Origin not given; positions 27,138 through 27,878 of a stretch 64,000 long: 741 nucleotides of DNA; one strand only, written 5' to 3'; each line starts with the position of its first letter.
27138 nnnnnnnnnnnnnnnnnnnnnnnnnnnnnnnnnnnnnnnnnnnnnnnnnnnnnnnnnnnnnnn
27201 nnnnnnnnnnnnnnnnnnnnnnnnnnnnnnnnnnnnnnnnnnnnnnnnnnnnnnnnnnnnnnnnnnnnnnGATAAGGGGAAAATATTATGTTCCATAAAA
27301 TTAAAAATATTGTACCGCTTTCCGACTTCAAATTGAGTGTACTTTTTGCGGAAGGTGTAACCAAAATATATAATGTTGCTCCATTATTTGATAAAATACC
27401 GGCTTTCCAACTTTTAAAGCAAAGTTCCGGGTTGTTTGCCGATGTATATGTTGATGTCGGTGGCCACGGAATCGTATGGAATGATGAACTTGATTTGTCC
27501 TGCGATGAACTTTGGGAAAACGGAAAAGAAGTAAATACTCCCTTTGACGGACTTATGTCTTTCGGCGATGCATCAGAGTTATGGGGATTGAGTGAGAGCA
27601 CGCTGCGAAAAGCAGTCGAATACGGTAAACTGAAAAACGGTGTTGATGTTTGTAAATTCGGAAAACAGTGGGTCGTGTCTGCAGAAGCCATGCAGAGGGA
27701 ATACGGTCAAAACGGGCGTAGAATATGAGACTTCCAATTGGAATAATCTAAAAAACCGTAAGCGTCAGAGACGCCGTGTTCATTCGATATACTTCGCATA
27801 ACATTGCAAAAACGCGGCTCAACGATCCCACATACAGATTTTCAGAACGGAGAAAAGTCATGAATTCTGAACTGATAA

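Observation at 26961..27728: AT-rich DUF4160 / DUF2442-HTH two-gene cassette behind a consensus promoter with a perfect 20-bp palindrome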

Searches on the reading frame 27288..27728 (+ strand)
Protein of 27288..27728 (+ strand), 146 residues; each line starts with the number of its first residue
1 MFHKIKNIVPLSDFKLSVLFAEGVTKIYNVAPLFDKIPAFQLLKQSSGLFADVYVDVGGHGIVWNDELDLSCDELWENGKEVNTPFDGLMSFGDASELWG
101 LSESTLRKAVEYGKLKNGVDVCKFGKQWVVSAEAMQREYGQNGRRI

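Call 4: search_protein_families(library=pfam, proteins=[window:27288-27728:+], max_evalue=0.1)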
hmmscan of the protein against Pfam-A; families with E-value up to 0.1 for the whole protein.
window:27288-27728:+ (146 aa): 3 families
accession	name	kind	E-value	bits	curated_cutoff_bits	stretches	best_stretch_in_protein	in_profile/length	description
PF20038.5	HTH_59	-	3.8e-09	36.8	27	1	87-142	5-64/66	Helix-turn-helix domain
PF10387.14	DUF2442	-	6.5e-09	36.3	23.9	1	5-80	1-71/72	Protein of unknown function (DUF2442)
PF12728.13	HTH_17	-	0.0011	19.6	27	1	89-135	1-43/51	Helix-turn-helix domain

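Call 5: search_protein_families(library=ncbifam, proteins=[window:27288-27728:+], max_evalue=0.1)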
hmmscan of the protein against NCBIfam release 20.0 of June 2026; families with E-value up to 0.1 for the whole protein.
window:27288-27728:+ (146 aa): 0 families

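Call 6: search_protein_families(library=padloc, proteins=[window:27288-27728:+], max_evalue=0.1)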
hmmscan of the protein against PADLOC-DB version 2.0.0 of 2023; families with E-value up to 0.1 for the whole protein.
window:27288-27728:+ (146 aa): 1 family
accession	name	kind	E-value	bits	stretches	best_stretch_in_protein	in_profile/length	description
PDLC04133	mad1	-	0.02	13.2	1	89-134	5-46/60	mads_1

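Call 7: search_protein_families(library=phrogs, proteins=[window:27288-27728:+], max_evalue=0.1)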
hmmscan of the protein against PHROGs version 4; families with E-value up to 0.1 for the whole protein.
window:27288-27728:+ (146 aa): 3 families
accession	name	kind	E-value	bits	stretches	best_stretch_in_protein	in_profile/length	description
phrog_2655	-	integration and excision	1.7e-34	120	1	1-142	9-167/181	excisionase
phrog_27252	-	unknown function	3.4e-11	44.5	1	81-141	82-142/160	-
phrog_29047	-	unknown function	7.6e-10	39.9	1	6-86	10-86/159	-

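Call 21: search_solved_structures(query=window:27288-27728:+, max_evalue=10, show_alignments=2)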
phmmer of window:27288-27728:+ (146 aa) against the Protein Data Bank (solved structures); distinct sequences matched with E-value up to 10: 0.

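Call 23: find_homologous_proteins(query=window:27288-27728:+, max_evalue=0.001)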
Query window:27288-27728:+ (146 aa): 4609 proteins with E <= 0.001 among 4628 candidates; the best 120 are listed.
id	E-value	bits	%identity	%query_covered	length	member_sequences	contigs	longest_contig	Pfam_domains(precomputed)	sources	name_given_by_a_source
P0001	1.1e-93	329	100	100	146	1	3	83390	PF20038.6,PF10387.15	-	-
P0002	3.4e-81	289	86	100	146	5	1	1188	PF20038.6,PF10387.15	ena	-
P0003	4.5e-81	288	88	100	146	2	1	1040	PF20038.6,PF10387.15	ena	-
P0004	7.8e-81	288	86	100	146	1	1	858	PF20038.6,PF10387.15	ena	-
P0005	8.1e-81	287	87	100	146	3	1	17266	PF20038.6,PF10387.15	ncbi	-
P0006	2.4e-79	283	82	100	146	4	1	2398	PF20038.6,PF10387.15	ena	-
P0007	2.7e-79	283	82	100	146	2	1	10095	PF20038.6,PF10387.15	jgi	-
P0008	3.0e-79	282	84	100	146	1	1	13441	PF20038.6,PF10387.15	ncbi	-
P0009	5.0e-79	282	82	100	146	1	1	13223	PF20038.6,PF10387.15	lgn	-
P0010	2.3e-78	280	83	100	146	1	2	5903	PF20038.6,PF10387.15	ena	-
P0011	2.4e-78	279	86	100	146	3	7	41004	PF20038.6,PF10387.15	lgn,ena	-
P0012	4.2e-78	279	84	100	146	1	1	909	PF20038.6,PF10387.15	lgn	-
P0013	9.9e-78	277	83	100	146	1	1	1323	PF20038.6,PF10387.15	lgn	-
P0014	1.1e-77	277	84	100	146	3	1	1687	PF20038.6,PF10387.15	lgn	-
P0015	2.2e-77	276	84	100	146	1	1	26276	PF20038.6,PF10387.15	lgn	-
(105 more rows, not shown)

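Call 24: find_encoding_contigs(protein=window:27288-27728:+, flank=6000, max_places=10)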
Protein window:27288-27728:+ (146 aa): 4 contigs read that carry it; 4 places shown.
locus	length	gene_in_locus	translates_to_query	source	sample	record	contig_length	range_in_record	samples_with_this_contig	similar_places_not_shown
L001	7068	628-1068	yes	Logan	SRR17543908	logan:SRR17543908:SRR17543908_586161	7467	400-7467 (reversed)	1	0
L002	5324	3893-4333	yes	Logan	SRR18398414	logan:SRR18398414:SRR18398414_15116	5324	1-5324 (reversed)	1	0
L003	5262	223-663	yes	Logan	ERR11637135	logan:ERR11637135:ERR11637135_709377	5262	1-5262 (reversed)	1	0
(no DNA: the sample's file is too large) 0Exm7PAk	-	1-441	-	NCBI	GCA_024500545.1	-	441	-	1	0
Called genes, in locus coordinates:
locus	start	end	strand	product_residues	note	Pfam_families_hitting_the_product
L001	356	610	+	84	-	PF13711:DUF4160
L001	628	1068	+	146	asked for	PF10387:DUF2442, PF20038:HTH_59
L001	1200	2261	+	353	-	-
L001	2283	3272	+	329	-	PF01745:IPT (faint), PF01715:IPPT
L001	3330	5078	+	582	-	PF26018:BSH_RND_rel (faint)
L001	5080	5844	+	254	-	PF01168:Ala_racemase_N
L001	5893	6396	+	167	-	PF04472:SepF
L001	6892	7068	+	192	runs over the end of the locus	?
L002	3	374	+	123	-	?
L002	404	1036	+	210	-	PF12535:Nudix_N, PF00293:NUDIX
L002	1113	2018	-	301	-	PF00701:DHDPS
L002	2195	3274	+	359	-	PF02547:Queuosine_synth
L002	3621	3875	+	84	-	PF13711:DUF4160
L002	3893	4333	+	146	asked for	PF10387:DUF2442, PF20038:HTH_59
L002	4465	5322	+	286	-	?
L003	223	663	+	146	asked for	PF10387:DUF2442, PF20038:HTH_59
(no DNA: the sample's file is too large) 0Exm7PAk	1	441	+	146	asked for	PF10387:DUF2442, PF20038:HTH_59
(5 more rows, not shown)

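Call 26: find_related_loci(query=window:27288-27728:+, collection=viral_contigs, flank=3000)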
Query window:27288-27728:+ (146 aa) in viral_contigs; peptide patterns used: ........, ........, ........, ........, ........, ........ (x = any residue, [..] = any of these).
8 stretches matched a pattern, but none encodes a relative of the query by tblastn (E <= 1e-3).

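Call 32: find_related_loci(query=A1, collection=metagenome_contigs, flank=3000)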
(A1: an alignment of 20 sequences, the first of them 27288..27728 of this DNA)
Query A1 (146 aa) in metagenome_contigs; peptide patterns used: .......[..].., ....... (x = any residue, [..] = any of these).
600 stretches matched a pattern (row limit reached: there are more); 556 encode a relative of the query (tblastn E <= 1e-3); the best 80 are kept; 80 distinct loci.
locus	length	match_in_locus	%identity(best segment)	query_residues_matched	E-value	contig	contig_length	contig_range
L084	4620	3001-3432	76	1-144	1e-73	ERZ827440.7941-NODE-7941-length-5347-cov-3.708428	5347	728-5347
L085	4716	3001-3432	76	1-144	1e-73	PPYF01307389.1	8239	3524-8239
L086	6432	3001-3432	76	1-144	1e-73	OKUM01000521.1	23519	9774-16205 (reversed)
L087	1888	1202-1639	74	1-146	2e-75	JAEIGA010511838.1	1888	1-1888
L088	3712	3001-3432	74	1-144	2e-72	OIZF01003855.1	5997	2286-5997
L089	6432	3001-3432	74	1-144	7e-72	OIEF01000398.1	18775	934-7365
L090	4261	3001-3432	74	1-144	1e-71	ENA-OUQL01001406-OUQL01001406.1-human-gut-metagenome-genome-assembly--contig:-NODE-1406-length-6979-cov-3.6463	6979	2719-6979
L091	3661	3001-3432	73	1-144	1e-71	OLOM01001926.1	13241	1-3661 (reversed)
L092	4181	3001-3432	74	1-144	2e-71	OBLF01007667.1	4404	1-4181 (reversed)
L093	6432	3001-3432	74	1-144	2e-71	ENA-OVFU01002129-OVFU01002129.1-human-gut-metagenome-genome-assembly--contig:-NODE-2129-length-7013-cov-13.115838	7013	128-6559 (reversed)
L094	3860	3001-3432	74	1-144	1e-71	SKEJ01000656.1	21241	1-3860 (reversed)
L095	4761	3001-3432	74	1-144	2e-71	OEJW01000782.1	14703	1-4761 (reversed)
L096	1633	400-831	74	1-144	2e-74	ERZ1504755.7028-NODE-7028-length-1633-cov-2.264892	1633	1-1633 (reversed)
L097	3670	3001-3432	74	1-144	2e-71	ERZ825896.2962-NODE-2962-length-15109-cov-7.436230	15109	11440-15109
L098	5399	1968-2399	74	1-144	2e-71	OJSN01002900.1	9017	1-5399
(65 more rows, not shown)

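Call 47: predict_structure(alignment_id=A1)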
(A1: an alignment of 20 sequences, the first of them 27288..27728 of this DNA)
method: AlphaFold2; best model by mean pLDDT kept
length: 146 residues; sequences in the alignment: 20
mean_pLDDT: 52.2   pTM: 0.37
mean pLDDT of the five models: 52.2, 50.5, 50.2, 46.7, 38.9
residues with pLDDT >= 90: 0; 70-90: 12; 50-70: 78; < 50: 56
segments of 3 or more residues with pLDDT < 50: 1-3, 47-90, 142-146
pLDDT, mean of each block of 10 residues (from residue 1): 51 67 70 56 51 34 33 42 38 54 68 62 54 61 37
secondary structure, 60 per line:
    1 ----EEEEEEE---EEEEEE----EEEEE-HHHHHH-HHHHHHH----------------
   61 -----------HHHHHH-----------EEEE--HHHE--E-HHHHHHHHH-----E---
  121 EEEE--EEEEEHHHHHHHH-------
elements in order: E5-11 E15-20 E25-29 H31-36 H38-44 H72-77 E89-92 H103-111 E121-124 E127-131 H132-139

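Call 48: search_solved_structures(query=A1, max_evalue=10, show_alignments=3)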
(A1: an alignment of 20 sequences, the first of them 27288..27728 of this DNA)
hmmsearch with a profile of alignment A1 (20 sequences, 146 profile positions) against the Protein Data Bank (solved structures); distinct sequences matched with E-value up to 10: 3.
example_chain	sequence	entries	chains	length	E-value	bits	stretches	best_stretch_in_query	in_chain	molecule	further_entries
4l0c_A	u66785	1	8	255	0.5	13.7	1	47-95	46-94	Deformylase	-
6h0p_A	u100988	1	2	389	0.63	13.4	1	43-107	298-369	UDP-D-apiose/UDP-D-xylose synthase 1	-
6h0n_A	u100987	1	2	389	0.64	13.4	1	43-107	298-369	UDP-D-apiose/UDP-D-xylose synthase 1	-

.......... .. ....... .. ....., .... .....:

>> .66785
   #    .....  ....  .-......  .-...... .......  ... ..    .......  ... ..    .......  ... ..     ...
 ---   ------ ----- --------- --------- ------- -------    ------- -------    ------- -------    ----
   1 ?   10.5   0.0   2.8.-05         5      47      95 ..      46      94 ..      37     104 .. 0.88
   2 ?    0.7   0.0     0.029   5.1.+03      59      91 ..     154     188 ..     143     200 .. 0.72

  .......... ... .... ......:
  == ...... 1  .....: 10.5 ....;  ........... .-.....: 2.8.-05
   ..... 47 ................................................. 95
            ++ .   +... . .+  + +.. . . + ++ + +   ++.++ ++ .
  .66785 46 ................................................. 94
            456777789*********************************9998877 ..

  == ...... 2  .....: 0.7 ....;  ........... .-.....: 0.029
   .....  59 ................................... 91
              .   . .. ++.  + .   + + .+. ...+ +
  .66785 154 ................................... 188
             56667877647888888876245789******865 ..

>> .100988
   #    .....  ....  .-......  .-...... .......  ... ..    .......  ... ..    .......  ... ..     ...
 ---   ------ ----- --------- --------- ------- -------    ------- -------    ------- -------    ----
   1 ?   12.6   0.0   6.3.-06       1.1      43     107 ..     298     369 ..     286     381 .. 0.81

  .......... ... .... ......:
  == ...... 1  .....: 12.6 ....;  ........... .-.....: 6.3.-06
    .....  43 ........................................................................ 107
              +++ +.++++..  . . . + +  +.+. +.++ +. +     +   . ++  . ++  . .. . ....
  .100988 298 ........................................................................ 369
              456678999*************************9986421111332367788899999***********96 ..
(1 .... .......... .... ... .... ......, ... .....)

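Call 51: search_dna_similar(query=window:27288-27728:+, collection=phages, mode=protein, max_evalue=0.001, max_rows=25)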
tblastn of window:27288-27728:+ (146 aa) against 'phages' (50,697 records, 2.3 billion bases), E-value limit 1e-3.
Records with a match: 22; places in all: 22; records where one place covers at least 80% of the query: 1.
Best place of each record, by identity: 60-80% 1; <60% 21.
By first word of the organism name: Clostridium 16; Clostridioides 2; Dulem 1; Geobacillus 1; Lactobacillus 1; Bacteriophage 1.
By host as written in the record: Clostridium difficile 11; - 5; Propithecus coquereli 1; Geobacillus thermodenitrificans 1; Clostridioides difficile CD1801 1; Clostridioides difficile TW69 1; Clostridioides difficile 1; Lactobacillus crispatus 1.
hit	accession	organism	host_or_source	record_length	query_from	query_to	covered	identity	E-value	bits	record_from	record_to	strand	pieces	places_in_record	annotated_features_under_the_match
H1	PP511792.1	Dulem virus 33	Propithecus coquereli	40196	1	141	97%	61.0%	7e-55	190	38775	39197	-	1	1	hypothetical protein (x2)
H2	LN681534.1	Clostridium phage phiCD24-1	Clostridium difficile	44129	86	141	38%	57.1%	1e-13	72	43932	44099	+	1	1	conserved protein of unknown function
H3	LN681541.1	Clostridium phage phiMMP01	Clostridium difficile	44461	86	141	38%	57.1%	2e-13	72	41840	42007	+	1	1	conserved protein of unknown function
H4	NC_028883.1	Clostridium phage phiMMP01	Clostridium difficile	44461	86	141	38%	57.1%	2e-13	72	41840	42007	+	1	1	excisionase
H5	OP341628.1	Geobacillus phage vB_GthS_PK5.1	Geobacillus thermodenitrificans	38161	87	142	38%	48.2%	1e-6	52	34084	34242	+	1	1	hypothetical protein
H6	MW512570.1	Clostridioides phage CD1801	Clostridioides difficile CD1801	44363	86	146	42%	44.3%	2e-7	55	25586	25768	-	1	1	none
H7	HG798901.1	Clostridium phage phiCDHM11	-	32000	86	145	41%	43.3%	6e-7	53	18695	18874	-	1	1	phiCDHM11_gp26: conserved hypothetical protein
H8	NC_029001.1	Clostridium phage phiCDHM11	-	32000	86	145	41%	43.3%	6e-7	53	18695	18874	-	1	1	phiCDHM11_gp26: hypothetical protein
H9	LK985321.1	Clostridium phage phiCDHM14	-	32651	86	145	41%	43.3%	6e-7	53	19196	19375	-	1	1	phiCDHM14_gp26: conserved hypothetical protein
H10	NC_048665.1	Clostridium phage phiCDHM14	-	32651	86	145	41%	43.3%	6e-7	53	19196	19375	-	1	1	phiCDHM14_gp26: hypothetical protein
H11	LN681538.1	Clostridium phage phiCD481-1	Clostridium difficile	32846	86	145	41%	43.3%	6e-7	53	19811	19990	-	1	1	protein of unknown function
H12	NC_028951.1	Clostridium phage phiCD481-1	Clostridium difficile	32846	86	145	41%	43.3%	6e-7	53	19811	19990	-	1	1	hypothetical protein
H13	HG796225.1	Clostridium phage phiCDHM13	Clostridium difficile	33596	86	145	41%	43.3%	6e-7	53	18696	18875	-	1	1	none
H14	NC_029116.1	Clostridium phage phiCDHM13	Clostridium difficile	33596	86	145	41%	43.3%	6e-7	53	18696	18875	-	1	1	none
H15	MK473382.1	Clostridium phage JD032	Clostridioides difficile TW69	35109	86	145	41%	43.3%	6e-7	53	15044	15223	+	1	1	hypothetical protein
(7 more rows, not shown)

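Call 52: search_dna_similar(query=window:27288-27728:+, collection=plasmids, mode=protein, max_evalue=0.001, max_rows=25)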
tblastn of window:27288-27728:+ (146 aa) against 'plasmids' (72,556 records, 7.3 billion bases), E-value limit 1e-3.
Records with a match: 37; places in all: 37; records where one place covers at least 80% of the query: 0.
Best place of each record, by identity: <60% 37.
By first word of the organism name: Clostridioides 19; Paraclostridium 8; Bacillus 5; Geobacillus 2; Sarcina 1; Lactobacillus 1; Terrisporobacter 1.
By predicted mobility (MOB-suite, as given by PLSDB): non-mobilizable 32; conjugative 3; mobilizable 2.
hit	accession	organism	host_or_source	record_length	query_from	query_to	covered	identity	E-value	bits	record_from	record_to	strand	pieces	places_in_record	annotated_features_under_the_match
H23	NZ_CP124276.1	Paraclostridium sordellii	Vulpes vulpes,whole organism,intestine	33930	81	140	41%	59.7%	5e-12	69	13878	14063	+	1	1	helix-turn-helix domain-containing protein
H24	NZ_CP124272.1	Paraclostridium sordellii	Vulpes vulpes,whole organism,intestine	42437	81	140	41%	59.7%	5e-12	69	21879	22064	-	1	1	helix-turn-helix domain-containing protein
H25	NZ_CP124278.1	Paraclostridium sordellii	Vulpes vulpes,whole organism,intestine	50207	81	140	41%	59.7%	5e-12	69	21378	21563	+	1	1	helix-turn-helix domain-containing protein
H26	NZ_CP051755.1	Sarcina sp. JB2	Pan troglodytes verus (Western ...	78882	3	79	53%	43.6%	4e-6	52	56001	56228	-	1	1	DUF2442 domain-containing protein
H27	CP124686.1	Paraclostridium bifermentans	Whole organism,peat soil sample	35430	85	140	38%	58.9%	2e-11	67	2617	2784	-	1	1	helix-turn-helix domain-containing protein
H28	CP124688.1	Paraclostridium bifermentans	Whole organism,peat soil sample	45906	77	140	44%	42.2%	2e-8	59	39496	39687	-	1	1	helix-turn-helix domain-containing protein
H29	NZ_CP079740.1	Paraclostridium bifermentans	whole organism,soil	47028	77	140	44%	42.2%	2e-8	59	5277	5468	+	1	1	helix-turn-helix domain-containing protein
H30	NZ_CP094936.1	Paraclostridium bifermentans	Homo sapiens,feces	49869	77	140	44%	42.2%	2e-8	59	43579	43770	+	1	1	helix-turn-helix domain-containing protein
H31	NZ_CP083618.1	Clostridioides difficile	-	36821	86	146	42%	44.3%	5e-7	55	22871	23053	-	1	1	hypothetical protein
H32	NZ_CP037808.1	Clostridioides difficile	Homo sapiens,feces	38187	86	146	42%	44.3%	5e-7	55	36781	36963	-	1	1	hypothetical protein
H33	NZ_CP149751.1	Clostridioides difficile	Homo sapiens,single cell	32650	86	145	41%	43.3%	2e-6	53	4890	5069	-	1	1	hypothetical protein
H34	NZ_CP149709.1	Clostridioides difficile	Dog,single cell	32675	86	145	41%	43.3%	2e-6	53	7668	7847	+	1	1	hypothetical protein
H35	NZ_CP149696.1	Clostridioides difficile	Dog,single cell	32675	86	145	41%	43.3%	2e-6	53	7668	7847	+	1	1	hypothetical protein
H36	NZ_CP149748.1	Clostridioides difficile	Homo sapiens,single cell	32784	86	145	41%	43.3%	2e-6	53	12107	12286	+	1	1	hypothetical protein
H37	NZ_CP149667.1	Clostridioides difficile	Dog,single cell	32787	86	145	41%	43.3%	2e-6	53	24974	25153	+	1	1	hypothetical protein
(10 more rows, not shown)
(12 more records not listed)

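Call 53: get_annotated_region(hit=H1, flank=1500)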
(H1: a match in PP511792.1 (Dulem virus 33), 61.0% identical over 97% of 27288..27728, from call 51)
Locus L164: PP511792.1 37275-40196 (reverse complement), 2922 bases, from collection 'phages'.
description: Dulem virus 33 isolate Duke_28FS_2, complete genome.
organism: Dulem virus 33 (NCBI taxid 3145751)
taxonomy: Viruses; Duplodnaviria; Heunggongvirae; Uroviricota; Caudoviricetes
host: Propithecus coquereli; source: feces; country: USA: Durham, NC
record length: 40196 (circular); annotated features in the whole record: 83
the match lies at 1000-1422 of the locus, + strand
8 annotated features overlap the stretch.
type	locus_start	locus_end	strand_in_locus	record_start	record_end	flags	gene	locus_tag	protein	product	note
CDS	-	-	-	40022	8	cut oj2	-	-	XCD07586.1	hypothetical protein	-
CDS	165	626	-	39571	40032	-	-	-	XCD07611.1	hypothetical protein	-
CDS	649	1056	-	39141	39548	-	-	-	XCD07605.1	hypothetical protein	-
CDS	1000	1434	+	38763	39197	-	-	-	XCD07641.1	hypothetical protein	Protein of unknown function (DUF2442)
CDS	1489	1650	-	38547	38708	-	-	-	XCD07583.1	hypothetical protein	-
CDS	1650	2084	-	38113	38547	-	-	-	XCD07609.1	hypothetical protein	-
CDS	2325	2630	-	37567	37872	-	-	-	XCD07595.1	hypothetical protein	-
CDS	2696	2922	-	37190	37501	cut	-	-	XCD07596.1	hypothetical protein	-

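Call 54: get_annotated_region(hit=H26, flank=1500)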
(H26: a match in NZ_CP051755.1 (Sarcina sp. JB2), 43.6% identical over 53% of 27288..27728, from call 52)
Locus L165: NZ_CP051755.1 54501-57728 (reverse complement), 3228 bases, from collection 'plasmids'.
description: Sarcina sp. JB2 plasmid p1, complete sequence
organism: Sarcina sp. JB2 (NCBI taxid 2726954)
taxonomy: Bacteria; Bacillota; Clostridia; Eubacteriales; Clostridiaceae; Sarcina; Sarcina sp. JB2
host: -; source: Pan troglodytes verus (Western chimpanzee),Cultured Isolate,brain,brain; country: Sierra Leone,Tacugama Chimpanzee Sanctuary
typing (MOB-suite, as given by PLSDB): non-mobilizable
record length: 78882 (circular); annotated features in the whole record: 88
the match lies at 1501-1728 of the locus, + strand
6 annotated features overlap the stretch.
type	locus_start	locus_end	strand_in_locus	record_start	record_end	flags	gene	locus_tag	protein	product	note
CDS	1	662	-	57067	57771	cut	-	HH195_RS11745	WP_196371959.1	phage tail tape measure protein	GO:0016032 - viral process [Evidence IEA]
CDS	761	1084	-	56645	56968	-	-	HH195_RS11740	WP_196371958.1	hypothetical protein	-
CDS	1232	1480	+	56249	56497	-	-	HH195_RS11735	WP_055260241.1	DUF4160 domain-containing protein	-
CDS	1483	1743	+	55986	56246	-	-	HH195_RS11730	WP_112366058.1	DUF2442 domain-containing protein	-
CDS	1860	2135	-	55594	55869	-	-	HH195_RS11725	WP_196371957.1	hypothetical protein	-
CDS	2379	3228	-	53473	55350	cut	-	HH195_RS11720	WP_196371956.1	FtsK/SpoIIIE domain-containing protein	-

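Call 70: search_protein_families(library=ncbifam, proteins=[L165:1483-1743:+, L165:1232-1480:+, L164:1000-1434:+, L164:709-963:+], max_evalue=10)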
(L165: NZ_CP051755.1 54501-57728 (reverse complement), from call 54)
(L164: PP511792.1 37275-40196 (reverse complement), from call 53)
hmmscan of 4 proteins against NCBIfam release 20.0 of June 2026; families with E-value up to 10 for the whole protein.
L165:1483-1743:+ (86 aa): 0 families

L165:1232-1480:+ (82 aa): 1 family
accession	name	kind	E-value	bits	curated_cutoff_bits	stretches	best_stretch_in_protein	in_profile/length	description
NF048015.1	toxin_DhiT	equivalog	6.3e-27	94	100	1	1-74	1-77/84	type II toxin-antitoxin system toxin DhiT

L164:1000-1434:+ (144 aa): 1 family
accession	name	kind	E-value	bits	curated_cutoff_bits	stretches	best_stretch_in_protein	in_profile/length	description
NF002517.0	PRK01905.1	equivalog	0.21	12.2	122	1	93-116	54-77/77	Fis family transcriptional regulator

L164:709-963:+ (84 aa): 1 family
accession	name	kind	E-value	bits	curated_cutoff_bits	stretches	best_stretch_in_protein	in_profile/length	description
NF048015.1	toxin_DhiT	equivalog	4.3e-27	94.6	100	1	1-80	1-81/84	type II toxin-antitoxin system toxin DhiT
